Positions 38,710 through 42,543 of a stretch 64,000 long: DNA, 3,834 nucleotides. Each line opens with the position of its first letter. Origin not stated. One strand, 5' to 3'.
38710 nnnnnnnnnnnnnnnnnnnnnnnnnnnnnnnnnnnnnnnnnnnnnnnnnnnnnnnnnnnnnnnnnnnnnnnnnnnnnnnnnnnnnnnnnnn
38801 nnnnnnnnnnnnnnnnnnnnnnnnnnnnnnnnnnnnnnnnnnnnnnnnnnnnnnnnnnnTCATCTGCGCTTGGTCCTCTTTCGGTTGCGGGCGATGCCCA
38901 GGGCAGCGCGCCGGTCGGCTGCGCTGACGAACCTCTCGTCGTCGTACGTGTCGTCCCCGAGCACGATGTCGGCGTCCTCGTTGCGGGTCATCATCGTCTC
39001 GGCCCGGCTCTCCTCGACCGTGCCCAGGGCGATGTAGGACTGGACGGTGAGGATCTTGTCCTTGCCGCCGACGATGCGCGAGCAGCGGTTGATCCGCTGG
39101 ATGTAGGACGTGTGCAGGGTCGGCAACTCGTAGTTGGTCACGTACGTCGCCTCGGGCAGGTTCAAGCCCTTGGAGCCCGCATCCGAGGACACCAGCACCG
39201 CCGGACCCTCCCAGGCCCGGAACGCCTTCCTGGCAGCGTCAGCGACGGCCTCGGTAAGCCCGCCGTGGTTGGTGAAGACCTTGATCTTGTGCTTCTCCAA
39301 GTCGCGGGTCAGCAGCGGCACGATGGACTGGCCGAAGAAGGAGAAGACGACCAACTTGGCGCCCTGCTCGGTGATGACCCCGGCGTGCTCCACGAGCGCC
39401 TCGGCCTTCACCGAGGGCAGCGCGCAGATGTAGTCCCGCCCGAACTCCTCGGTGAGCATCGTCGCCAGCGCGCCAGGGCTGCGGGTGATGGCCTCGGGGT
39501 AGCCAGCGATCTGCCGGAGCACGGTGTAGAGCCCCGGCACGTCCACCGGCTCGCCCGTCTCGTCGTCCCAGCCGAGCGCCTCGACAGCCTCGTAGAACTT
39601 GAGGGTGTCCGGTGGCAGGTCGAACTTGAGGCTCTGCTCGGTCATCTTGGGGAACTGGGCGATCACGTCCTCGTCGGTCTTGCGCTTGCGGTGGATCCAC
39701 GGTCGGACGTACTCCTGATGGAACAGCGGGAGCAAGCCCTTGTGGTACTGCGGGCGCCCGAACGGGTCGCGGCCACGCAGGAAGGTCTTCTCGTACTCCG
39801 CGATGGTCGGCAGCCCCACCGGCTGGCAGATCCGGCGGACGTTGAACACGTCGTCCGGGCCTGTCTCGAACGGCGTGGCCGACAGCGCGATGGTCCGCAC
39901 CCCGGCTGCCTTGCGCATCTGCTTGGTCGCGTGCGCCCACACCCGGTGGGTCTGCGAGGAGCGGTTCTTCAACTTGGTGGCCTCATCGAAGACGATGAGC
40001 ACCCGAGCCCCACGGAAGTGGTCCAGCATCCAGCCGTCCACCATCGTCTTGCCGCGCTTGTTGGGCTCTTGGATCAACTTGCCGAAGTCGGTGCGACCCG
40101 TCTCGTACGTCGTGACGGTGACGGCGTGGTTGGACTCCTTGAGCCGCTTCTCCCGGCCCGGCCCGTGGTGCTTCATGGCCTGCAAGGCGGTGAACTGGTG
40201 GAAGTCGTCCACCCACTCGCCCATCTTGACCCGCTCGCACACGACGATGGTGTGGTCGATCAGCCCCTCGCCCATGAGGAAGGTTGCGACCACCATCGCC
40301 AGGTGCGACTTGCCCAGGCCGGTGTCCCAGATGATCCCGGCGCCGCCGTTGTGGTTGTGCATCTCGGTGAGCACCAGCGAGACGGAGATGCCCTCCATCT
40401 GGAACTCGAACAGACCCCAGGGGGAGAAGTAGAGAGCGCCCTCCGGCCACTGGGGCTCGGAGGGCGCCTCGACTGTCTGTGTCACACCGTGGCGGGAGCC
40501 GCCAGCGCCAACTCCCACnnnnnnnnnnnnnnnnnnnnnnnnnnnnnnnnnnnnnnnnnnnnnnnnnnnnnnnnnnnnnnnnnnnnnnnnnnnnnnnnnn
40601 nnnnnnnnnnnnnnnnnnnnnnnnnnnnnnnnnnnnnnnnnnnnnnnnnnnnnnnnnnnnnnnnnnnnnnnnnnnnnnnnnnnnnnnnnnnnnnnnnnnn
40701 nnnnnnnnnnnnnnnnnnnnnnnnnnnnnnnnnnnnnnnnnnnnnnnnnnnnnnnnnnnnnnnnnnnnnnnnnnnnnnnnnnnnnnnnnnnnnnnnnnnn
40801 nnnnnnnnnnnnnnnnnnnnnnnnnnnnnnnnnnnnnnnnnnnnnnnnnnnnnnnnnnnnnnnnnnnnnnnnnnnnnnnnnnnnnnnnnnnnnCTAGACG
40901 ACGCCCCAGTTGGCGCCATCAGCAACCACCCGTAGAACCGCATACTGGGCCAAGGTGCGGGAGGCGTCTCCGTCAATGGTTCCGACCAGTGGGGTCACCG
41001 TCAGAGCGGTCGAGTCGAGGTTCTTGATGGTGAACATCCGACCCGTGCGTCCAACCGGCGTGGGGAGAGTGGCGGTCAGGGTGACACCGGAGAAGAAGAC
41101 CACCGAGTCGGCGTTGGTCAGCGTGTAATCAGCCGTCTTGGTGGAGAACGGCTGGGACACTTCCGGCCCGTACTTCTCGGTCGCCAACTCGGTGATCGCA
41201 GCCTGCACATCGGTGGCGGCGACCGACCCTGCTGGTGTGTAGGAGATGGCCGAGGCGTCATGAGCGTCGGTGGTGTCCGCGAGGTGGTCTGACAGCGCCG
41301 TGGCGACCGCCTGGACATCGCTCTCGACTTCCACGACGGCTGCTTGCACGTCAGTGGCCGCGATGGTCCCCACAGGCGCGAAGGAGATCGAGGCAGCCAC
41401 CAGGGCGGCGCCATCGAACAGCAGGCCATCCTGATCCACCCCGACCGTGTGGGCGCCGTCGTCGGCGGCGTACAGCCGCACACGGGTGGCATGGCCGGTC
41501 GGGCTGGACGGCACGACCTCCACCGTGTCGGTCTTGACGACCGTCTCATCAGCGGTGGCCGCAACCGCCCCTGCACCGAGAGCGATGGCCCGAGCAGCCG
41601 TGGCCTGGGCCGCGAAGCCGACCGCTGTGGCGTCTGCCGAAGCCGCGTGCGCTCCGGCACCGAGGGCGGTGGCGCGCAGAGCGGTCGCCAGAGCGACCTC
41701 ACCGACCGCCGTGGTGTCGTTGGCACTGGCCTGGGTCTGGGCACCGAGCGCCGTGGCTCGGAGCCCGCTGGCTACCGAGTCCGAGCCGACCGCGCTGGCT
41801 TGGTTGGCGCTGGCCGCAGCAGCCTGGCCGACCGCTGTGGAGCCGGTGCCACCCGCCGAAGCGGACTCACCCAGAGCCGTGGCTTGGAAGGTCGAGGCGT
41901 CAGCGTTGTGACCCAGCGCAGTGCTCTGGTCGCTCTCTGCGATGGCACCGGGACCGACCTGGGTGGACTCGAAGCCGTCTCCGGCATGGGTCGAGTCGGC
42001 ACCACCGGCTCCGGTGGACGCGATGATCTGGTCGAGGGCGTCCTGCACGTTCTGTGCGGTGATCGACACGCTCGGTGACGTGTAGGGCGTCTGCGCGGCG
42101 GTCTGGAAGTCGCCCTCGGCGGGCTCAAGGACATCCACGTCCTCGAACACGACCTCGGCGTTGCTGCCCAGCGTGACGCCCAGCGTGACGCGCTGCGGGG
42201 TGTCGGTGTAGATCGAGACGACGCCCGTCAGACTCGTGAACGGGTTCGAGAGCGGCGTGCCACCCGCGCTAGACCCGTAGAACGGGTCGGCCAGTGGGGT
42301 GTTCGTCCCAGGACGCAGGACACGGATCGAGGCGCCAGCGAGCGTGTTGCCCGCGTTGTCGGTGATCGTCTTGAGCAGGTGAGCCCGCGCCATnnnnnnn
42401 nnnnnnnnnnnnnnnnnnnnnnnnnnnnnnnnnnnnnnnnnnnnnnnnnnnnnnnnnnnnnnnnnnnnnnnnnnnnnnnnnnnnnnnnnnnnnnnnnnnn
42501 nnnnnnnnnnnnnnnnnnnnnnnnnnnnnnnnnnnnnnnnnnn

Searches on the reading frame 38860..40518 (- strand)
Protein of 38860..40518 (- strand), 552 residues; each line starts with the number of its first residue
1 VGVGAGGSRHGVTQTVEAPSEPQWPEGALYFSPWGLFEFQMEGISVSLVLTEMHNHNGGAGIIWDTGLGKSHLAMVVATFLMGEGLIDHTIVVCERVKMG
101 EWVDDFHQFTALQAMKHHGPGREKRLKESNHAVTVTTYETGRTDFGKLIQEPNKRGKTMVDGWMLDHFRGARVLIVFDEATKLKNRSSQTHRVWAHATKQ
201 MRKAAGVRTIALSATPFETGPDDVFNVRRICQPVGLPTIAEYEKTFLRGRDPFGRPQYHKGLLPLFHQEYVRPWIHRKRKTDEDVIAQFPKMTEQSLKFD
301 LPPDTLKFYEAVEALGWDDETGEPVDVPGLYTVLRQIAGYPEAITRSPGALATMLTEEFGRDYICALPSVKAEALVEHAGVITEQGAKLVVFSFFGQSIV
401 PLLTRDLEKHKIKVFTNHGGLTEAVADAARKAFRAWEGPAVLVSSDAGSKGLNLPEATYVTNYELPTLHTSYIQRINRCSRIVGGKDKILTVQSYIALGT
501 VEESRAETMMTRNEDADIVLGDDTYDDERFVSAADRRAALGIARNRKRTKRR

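Call 10: search_protein_families(library=pfam, proteins=[window:38860-40518:-], max_evalue=0.01)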
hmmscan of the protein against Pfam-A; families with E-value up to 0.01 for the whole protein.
window:38860-40518:- (552 aa): 6 families
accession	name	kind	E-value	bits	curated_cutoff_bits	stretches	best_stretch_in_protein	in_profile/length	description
PF00271.37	Helicase_C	-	7.1e-16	58.9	23.5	1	373-482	4-109/110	Helicase conserved C-terminal domain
PF00176.29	SNF2-rel_dom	-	4.5e-12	46.1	24.9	1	53-311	12-251/290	SNF2-related domain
PF04851.21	ResIII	-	2e-08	34.7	22.5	1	49-217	15-163/164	Type III restriction enzyme, res subunit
PF00270.35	DEAD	-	0.00061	20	26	1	63-217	20-161/167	DEAD/DEAH box helicase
PF18766.7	SWI2_SNF2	-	0.00074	19.7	26.7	1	46-219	6-158/221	SWI2/SNF2 ATPase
PF13872.12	AAA_34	-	0.0023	17.3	27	1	111-215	121-223/306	P-loop containing NTP hydrolase pore-1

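Call 11: search_protein_families(library=phrogs, proteins=[window:38860-40518:-], max_evalue=0.001)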
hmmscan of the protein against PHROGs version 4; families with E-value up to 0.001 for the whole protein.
window:38860-40518:- (552 aa): 4 families
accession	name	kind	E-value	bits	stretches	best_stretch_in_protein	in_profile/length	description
phrog_62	-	DNA, RNA and nucleotide metabolism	7.8e-50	170.5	1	35-540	696-1154/1881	DNA helicase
phrog_29996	-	unknown function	1.6e-12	47.2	1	57-520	742-1164/1189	-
phrog_16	-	DNA, RNA and nucleotide metabolism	1.6e-09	37.6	1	36-219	273-419/986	DNA helicase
phrog_26785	-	unknown function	7e-05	21.9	1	437-493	784-840/1087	-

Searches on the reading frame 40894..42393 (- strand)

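Call 10: search_protein_families(library=pfam, proteins=[window:40894-42393:-], max_evalue=0.01)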
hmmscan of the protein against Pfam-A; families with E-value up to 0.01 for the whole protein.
window:40894-42393:- (499 aa): 1 family
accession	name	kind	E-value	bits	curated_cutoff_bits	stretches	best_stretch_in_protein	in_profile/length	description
PF05658.19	YadA_head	-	1.9e-15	57.2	25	2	208-231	1-24/27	YadA head domain repeat (2 copies)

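Call 11: search_protein_families(library=phrogs, proteins=[window:40894-42393:-], max_evalue=0.001)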
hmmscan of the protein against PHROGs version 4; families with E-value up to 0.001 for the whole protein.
window:40894-42393:- (499 aa): 4 families
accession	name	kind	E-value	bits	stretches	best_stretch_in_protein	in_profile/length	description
phrog_37034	-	unknown function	5.1e-13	50.2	1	416-499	85-171/171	-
phrog_20057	-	unknown function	8.2e-08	30.7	1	129-288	522-685/2265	-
phrog_15797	-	unknown function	1.6e-05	26.3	1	421-498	17-97/102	-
phrog_10464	-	unknown function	0.0007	19.6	1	133-232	179-277/492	-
